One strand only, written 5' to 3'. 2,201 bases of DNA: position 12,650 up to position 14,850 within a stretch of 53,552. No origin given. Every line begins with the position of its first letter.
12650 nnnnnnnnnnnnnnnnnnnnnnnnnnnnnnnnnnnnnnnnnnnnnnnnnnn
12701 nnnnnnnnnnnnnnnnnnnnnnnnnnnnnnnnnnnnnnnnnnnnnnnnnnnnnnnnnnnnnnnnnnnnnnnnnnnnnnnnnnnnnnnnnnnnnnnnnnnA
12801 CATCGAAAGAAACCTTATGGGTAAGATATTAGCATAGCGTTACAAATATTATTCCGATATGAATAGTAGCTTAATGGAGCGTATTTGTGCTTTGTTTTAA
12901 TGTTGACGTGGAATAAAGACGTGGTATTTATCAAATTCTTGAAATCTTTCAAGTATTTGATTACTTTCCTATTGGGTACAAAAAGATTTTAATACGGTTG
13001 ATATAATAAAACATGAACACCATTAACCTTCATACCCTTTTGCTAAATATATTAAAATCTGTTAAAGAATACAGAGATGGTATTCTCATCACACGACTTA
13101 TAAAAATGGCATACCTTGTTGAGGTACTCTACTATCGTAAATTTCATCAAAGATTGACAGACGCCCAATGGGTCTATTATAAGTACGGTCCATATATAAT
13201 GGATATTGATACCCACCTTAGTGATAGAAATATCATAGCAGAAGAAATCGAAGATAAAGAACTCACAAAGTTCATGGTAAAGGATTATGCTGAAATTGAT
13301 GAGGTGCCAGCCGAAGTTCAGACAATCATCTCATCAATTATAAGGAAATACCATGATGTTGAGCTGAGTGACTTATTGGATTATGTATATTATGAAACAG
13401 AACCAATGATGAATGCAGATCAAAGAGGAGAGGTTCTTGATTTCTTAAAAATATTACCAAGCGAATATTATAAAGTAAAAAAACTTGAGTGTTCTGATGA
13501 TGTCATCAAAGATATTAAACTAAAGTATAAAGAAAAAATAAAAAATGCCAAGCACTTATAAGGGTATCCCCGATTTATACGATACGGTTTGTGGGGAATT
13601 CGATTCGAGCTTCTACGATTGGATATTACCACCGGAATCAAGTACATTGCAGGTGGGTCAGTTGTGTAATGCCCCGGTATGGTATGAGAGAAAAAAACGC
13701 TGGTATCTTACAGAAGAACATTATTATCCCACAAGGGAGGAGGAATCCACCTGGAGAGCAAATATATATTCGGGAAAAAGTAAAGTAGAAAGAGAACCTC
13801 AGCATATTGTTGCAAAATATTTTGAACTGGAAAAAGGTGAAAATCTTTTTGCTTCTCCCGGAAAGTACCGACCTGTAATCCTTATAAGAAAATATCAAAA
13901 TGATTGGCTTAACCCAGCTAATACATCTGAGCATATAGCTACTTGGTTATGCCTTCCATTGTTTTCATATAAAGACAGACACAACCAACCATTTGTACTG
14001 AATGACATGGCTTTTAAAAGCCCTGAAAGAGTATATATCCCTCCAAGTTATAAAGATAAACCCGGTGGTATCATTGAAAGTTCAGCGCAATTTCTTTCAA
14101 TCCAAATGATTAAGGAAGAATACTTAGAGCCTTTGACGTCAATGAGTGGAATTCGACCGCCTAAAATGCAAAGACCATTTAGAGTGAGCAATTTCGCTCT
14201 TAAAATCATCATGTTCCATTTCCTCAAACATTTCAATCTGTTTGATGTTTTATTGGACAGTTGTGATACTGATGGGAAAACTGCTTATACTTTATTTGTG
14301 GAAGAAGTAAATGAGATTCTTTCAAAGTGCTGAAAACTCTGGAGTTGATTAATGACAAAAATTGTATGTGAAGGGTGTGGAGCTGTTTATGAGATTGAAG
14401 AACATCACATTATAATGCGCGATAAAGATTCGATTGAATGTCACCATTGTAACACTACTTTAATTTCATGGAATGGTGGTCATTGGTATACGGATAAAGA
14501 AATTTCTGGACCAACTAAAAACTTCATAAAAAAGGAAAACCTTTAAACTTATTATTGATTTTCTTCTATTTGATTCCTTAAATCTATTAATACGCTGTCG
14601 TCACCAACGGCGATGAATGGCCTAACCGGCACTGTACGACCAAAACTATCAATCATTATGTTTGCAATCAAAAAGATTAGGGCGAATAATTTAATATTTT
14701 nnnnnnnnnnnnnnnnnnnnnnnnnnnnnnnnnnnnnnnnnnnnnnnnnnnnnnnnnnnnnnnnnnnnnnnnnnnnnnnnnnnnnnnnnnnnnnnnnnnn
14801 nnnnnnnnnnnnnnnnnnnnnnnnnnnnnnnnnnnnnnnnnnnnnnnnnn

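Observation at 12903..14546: Panacea-domain antitoxin translationally coupled to an unusually long PemK/MazF-like candidate toxin, followed by a zinc-ribbon gene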

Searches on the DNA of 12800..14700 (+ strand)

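Call 6: search_dna_similar(query=window:12800-14700:+, collection=phages, mode=distant)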
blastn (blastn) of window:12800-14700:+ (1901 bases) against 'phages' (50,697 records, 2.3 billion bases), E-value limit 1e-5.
No match.

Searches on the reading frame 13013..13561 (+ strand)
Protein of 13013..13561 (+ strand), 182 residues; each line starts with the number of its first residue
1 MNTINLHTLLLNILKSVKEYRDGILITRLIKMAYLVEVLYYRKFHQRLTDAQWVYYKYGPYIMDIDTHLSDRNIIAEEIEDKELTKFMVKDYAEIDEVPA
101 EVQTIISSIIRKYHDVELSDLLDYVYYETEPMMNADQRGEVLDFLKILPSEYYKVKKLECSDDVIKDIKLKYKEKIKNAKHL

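Call 3: search_protein_families(library=pfam, proteins=[window:13013-13561:+], max_evalue=1)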
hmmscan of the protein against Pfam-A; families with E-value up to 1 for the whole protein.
window:13013-13561:+ (182 aa): 1 family
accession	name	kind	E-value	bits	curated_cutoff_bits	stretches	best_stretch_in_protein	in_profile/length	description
PF13274.11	SocA_Panacea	-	3.2e-10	41.3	25.7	1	29-128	1-109/113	Antitoxin SocA-like, Panacea domain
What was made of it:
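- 13013..13561 (+): panA: stand-alone Panacea (DUF4065) antitoxin, 182 aa. Pfam PF13274 at E 3.2e-10, 41.3 bits against a cut-off of 25.7, covering residues 29-128 (call 3).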

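Call 4: search_protein_families(library=padloc, proteins=[window:13013-13561:+], max_evalue=1)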
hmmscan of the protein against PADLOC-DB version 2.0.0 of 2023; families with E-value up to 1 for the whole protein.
window:13013-13561:+ (182 aa): 2 families
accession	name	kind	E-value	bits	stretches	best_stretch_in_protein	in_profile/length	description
PDLC04505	PDC-M19A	-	0.00013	19.6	1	18-129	13-117/294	-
PDLC03184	Specificity_I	-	0.00077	16.2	1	23-128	427-537/554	Type I specificity subunit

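Call 29: list_cluster_members(proteins=[P0001, window:13013-13561:+, window:14352-14546:+])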
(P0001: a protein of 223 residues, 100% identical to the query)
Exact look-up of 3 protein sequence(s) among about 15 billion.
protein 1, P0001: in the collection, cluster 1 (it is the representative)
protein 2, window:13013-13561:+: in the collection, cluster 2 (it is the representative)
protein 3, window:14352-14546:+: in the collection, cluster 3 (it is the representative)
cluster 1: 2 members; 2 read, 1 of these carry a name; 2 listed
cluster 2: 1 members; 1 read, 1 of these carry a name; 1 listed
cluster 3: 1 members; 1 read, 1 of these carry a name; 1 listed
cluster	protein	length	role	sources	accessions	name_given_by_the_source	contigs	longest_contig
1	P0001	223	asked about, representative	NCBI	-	-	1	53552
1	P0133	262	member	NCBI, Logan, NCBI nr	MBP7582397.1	MAG: hypothetical protein KBA61_00070 [Spirochaetes bacterium] | hypothetical protein [Spirochaetota bacterium]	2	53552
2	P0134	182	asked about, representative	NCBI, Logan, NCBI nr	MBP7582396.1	MAG: DUF4065 domain-containing protein [Spirochaetes bacterium] | DUF4065 domain-containing protein [Spirochaetota bacterium]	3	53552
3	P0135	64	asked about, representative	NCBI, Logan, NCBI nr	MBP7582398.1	MAG: hypothetical protein KBA61_00075 [Spirochaetes bacterium] | hypothetical protein [Spirochaetota bacterium]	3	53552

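Call 75: search_protein_families(library=ncbifam, proteins=[window:13013-13561:+], max_evalue=0.1)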
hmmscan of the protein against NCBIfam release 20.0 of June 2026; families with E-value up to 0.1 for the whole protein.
window:13013-13561:+ (182 aa): 1 family
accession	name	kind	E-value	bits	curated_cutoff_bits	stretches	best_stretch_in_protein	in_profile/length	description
NF047745.1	SocA_antitoxin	equivalog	0.018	14.7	190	1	14-125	11-122/176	type VI toxin-antitoxin system SocA family antitoxin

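Call 76: search_protein_families(library=phrogs, proteins=[window:13013-13561:+], max_evalue=0.01)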
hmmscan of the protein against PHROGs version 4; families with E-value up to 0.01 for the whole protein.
window:13013-13561:+ (182 aa): 1 family
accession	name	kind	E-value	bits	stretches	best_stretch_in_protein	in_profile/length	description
phrog_1281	-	unknown function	9.4e-06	26.4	1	5-124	9-119/195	-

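Call 82: search_protein_families(library=pfam, alignment_id=A5, max_evalue=0.01)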
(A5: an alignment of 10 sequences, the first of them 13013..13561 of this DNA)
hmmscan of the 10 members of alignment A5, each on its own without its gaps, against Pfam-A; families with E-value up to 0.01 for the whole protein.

A. member 1, window:13013-13561:+ (182 aa): 1 family
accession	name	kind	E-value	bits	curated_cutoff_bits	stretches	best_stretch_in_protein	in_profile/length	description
PF13274.11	SocA_Panacea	-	3.2e-10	41.3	25.7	1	29-128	1-109/113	Antitoxin SocA-like, Panacea domain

B. families by the number of members that match (of 10 scanned): 1 family
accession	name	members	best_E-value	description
PF13274.11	SocA_Panacea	10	3.2e-10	Antitoxin SocA-like, Panacea domain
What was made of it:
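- On Panacea / PanA antitoxin (Pfam PF13274, DUF4065): All 10 orthologous partners match it (call 82).
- On Autoregulated type II TA operon (operator bound by the antitoxin): The PanA proteins contain only the Panacea domain (calls 3, 82).
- All 10 upstream partners match only PF13274 (call 82).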

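Call 83: search_solved_structures(query=A5, max_evalue=1)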
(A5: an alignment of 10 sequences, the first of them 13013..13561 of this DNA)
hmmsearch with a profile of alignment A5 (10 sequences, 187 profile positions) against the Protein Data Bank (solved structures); distinct sequences matched with E-value up to 1: 2.
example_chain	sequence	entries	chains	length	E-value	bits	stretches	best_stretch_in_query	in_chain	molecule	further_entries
7ue2_A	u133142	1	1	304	0.00028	24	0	10-36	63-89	RPB_PLP3_R6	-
6anz_A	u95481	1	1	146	0.41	13.7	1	54-118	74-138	Uncharacterized protein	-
